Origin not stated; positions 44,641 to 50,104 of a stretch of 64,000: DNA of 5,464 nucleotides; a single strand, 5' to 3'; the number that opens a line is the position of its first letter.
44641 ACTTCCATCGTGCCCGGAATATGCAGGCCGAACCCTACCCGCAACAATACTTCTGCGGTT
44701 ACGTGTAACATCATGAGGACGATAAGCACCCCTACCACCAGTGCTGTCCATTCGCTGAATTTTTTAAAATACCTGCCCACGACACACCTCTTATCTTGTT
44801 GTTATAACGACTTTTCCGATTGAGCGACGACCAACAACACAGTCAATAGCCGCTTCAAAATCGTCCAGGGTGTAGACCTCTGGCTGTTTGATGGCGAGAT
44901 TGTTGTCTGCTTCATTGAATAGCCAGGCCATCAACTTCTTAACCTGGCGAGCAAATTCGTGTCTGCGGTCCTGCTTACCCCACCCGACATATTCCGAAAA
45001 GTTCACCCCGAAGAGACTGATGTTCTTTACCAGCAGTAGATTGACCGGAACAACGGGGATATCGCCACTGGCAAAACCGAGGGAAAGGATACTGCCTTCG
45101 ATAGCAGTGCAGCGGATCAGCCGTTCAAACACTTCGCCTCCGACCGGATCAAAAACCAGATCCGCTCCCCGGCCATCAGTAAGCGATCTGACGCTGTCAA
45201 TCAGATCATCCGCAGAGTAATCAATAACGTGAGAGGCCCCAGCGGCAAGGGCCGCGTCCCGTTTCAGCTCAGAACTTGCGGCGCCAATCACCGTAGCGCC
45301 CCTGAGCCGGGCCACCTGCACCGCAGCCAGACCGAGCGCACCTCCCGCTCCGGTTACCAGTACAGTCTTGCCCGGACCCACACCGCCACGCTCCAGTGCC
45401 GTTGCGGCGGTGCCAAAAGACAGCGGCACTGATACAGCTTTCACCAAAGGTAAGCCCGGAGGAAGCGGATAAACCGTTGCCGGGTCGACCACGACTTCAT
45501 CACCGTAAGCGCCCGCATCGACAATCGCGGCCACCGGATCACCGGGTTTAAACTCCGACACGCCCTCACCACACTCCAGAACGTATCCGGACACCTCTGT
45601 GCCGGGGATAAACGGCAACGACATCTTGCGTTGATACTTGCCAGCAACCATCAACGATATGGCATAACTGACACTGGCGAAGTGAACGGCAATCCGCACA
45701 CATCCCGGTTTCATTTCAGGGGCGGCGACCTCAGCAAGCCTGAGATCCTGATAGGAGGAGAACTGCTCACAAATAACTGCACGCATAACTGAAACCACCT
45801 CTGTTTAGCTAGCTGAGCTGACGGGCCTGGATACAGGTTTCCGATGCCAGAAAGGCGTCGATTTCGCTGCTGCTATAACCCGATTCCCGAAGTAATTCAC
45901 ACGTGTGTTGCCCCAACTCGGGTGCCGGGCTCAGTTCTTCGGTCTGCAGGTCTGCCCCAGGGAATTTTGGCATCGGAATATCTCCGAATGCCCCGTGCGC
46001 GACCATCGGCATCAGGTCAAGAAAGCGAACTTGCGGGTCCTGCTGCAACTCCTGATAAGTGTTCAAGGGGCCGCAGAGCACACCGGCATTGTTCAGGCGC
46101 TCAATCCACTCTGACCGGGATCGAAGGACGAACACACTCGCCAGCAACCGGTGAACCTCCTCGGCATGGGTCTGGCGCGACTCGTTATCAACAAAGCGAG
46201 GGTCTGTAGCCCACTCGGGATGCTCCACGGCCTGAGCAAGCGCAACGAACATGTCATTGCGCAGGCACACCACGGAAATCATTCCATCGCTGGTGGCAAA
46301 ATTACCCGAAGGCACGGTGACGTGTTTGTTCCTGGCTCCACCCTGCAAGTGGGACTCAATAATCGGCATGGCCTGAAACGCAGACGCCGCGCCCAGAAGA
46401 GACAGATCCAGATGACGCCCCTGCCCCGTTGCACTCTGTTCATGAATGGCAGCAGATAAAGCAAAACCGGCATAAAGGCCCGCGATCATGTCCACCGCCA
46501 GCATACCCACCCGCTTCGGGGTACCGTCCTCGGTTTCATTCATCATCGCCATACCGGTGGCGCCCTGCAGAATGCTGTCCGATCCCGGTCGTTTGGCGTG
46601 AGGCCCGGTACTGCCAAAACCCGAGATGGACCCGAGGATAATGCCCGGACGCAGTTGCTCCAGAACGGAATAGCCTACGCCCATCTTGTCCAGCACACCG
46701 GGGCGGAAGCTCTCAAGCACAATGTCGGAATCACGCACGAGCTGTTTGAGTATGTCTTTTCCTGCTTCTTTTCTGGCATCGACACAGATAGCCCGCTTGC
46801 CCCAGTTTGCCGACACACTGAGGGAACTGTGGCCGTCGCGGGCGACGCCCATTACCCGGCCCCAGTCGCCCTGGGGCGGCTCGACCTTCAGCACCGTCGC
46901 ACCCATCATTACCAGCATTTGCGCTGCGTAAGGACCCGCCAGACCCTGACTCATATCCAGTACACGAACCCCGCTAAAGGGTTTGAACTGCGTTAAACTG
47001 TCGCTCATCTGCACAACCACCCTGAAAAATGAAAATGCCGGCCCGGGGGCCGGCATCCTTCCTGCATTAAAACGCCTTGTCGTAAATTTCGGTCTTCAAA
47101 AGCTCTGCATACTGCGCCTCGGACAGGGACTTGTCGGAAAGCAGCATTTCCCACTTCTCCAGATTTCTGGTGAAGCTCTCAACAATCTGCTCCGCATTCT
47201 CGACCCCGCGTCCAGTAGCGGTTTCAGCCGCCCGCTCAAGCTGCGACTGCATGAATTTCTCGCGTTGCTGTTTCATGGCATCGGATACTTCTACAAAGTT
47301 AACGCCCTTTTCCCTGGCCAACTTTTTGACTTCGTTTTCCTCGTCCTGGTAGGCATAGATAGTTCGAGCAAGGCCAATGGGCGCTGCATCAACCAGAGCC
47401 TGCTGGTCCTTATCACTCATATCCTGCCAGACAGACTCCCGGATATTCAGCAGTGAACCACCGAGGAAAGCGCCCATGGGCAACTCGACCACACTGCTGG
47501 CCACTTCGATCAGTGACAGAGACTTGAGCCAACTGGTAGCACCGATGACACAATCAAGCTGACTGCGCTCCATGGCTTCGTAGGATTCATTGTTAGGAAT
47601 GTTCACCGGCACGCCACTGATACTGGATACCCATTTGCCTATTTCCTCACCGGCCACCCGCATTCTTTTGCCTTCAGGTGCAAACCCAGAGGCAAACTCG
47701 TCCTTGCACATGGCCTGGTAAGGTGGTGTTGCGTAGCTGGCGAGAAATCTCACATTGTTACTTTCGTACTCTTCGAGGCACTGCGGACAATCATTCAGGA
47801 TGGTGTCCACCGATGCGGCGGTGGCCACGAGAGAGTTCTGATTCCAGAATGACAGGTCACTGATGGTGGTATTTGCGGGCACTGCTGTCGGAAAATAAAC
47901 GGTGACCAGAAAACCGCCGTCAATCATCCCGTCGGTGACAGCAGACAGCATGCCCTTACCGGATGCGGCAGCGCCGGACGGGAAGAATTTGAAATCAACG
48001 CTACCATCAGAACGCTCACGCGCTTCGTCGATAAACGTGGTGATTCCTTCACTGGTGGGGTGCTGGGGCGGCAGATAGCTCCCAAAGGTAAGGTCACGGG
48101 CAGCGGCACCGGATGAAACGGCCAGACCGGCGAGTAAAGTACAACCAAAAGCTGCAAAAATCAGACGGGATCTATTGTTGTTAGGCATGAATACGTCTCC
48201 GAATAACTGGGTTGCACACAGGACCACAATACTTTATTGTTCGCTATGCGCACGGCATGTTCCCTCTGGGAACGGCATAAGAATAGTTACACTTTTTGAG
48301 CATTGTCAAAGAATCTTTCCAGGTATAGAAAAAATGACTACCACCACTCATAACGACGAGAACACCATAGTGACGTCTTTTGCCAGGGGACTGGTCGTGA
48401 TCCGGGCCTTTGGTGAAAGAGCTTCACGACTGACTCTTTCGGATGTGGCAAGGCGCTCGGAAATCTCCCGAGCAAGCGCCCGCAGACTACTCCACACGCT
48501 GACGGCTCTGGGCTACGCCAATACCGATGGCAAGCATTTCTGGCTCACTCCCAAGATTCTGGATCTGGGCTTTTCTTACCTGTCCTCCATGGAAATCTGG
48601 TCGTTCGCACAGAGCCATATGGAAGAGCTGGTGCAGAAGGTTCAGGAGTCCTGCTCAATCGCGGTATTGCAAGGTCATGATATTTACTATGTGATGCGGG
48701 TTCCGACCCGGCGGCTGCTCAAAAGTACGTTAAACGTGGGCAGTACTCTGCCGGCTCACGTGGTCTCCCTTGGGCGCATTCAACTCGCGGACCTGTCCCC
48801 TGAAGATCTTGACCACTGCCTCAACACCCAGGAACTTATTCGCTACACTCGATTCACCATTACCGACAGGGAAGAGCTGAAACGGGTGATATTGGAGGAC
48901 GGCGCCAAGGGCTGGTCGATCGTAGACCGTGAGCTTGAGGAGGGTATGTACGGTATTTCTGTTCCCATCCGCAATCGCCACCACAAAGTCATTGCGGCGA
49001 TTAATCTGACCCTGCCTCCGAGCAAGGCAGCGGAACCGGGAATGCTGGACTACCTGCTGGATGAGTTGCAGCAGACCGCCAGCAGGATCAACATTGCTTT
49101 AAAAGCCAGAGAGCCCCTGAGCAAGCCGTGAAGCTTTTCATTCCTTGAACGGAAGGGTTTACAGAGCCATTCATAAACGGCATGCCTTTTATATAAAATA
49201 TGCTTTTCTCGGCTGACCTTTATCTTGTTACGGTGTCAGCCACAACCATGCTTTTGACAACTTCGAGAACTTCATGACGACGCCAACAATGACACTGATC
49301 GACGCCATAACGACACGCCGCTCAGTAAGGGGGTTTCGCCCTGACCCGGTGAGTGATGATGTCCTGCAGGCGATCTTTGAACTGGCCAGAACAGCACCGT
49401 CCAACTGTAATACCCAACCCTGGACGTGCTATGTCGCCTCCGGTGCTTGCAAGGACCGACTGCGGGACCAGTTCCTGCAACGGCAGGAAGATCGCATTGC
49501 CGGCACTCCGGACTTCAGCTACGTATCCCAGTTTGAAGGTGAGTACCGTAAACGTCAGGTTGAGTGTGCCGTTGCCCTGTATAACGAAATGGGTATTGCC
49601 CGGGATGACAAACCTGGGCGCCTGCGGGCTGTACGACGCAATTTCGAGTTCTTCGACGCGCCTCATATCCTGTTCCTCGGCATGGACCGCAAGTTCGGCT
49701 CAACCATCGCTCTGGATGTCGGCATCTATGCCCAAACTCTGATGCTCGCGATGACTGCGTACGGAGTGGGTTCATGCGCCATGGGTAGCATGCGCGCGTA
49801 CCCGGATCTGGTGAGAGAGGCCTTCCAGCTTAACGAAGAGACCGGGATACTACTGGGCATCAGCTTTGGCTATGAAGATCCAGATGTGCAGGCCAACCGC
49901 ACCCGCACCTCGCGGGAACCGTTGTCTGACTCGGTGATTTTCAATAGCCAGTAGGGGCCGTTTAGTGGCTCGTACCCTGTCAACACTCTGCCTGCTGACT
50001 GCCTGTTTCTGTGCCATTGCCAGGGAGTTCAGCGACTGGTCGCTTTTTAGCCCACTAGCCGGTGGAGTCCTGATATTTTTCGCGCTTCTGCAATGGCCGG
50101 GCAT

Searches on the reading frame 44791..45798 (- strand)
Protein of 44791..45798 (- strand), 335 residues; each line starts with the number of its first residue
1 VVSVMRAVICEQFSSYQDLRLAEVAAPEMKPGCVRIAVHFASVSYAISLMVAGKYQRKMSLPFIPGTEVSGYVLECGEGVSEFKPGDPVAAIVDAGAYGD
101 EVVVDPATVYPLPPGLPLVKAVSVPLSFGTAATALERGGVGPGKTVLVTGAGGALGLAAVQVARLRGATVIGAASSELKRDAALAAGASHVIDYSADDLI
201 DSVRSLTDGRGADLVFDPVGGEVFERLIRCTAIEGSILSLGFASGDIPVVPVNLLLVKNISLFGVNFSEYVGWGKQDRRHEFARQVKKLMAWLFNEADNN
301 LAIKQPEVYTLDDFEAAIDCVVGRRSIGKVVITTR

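Call 10: search_protein_families(library=pfam, proteins=[window:44791-45798:-], max_evalue=0.00001)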
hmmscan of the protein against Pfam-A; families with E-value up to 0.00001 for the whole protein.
window:44791-45798:- (335 aa): 3 families
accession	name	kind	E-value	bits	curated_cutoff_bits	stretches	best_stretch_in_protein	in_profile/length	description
PF00107.32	ADH_zinc_N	-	5.3e-28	98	31.8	1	154-269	1-116/129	Zinc-binding dehydrogenase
PF13602.12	ADH_zinc_N_2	-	3.3e-13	51.1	27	1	187-332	2-134/134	Zinc-binding dehydrogenase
PF08240.17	ADH_N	-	1.6e-10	41.6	23.5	1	31-113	2-103/104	Alcohol dehydrogenase GroES-like domain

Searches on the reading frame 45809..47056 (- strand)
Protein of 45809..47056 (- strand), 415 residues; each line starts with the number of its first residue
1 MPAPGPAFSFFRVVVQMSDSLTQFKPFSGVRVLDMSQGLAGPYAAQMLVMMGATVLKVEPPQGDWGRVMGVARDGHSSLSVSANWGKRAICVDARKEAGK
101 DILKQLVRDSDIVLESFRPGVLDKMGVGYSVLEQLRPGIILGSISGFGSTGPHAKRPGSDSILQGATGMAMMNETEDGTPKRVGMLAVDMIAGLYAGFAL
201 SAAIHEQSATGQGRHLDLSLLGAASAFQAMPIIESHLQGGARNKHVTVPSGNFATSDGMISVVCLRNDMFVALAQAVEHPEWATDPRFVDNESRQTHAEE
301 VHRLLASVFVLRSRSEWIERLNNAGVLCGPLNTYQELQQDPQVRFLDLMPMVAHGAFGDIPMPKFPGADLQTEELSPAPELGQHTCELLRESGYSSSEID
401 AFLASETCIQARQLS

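Call 10: search_protein_families(library=pfam, proteins=[window:45809-47056:-], max_evalue=0.00001)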
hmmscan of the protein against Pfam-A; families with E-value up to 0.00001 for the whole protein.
window:45809-47056:- (415 aa): 1 family
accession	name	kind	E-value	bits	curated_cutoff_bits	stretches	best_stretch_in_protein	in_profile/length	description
PF02515.22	CoA_transf_3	-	4e-100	335.9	23.3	1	28-385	2-366/366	CoA-transferase family III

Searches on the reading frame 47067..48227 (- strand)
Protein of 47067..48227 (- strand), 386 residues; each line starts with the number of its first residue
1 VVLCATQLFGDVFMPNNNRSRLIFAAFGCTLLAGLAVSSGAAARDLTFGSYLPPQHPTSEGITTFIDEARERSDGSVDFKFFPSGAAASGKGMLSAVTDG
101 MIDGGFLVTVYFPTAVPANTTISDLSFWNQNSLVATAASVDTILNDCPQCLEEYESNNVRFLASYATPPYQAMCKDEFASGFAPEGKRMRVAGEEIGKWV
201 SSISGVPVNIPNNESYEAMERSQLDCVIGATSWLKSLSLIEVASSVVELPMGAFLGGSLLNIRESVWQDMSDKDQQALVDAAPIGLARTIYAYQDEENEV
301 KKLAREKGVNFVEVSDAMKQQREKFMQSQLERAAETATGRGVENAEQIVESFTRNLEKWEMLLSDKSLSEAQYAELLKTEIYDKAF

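Call 10: search_protein_families(library=pfam, proteins=[window:47067-48227:-], max_evalue=0.00001)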
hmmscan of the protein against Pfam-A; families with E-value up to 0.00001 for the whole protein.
window:47067-48227:- (386 aa): 1 family
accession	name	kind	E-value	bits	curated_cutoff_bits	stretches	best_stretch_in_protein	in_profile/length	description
PF03480.18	DctP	-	3.2e-22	79.6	23.4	1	48-333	1-282/286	Bacterial extracellular solute-binding protein, family 7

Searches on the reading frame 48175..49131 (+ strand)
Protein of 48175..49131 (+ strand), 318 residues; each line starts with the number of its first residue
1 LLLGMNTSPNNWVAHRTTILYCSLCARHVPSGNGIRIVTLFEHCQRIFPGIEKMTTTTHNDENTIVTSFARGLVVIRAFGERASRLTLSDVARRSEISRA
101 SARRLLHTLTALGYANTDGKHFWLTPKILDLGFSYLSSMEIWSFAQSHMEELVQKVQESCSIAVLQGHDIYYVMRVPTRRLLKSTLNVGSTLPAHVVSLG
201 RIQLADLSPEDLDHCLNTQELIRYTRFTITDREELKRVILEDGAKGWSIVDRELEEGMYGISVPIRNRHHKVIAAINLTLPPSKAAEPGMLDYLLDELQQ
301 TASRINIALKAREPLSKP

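Call 10: search_protein_families(library=pfam, proteins=[window:48175-49131:+], max_evalue=0.00001)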
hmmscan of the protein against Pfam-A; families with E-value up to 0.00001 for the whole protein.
window:48175-49131:+ (318 aa): 2 families
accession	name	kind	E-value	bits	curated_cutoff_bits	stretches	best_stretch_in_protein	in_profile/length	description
PF01614.24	IclR_C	-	9.8e-37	126.6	24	1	134-305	2-172/174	Bacterial transcriptional regulator IclR C-terminal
PF09339.16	HTH_IclR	-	1.5e-14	53.9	22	1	70-118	3-51/52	IclR helix-turn-helix domain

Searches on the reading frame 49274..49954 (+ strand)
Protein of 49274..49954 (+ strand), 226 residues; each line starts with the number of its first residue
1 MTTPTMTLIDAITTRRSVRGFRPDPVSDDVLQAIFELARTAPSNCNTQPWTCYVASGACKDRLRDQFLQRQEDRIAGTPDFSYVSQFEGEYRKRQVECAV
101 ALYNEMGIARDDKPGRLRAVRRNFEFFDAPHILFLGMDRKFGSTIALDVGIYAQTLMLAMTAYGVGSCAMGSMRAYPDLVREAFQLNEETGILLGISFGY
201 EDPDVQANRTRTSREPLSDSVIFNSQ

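Call 10: search_protein_families(library=pfam, proteins=[window:49274-49954:+], max_evalue=0.00001)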
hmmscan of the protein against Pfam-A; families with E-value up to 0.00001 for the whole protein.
window:49274-49954:+ (226 aa): 2 families
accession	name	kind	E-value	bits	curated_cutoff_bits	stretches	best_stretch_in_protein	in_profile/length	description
PF00881.29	Nitroreductase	-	4.9e-31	108.6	23.5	1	12-200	1-167/167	Nitroreductase family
PF14512.11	TM1586_NiRdase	-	2.4e-11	44.1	27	0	122-206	59-138/215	Putative TM nitroreductase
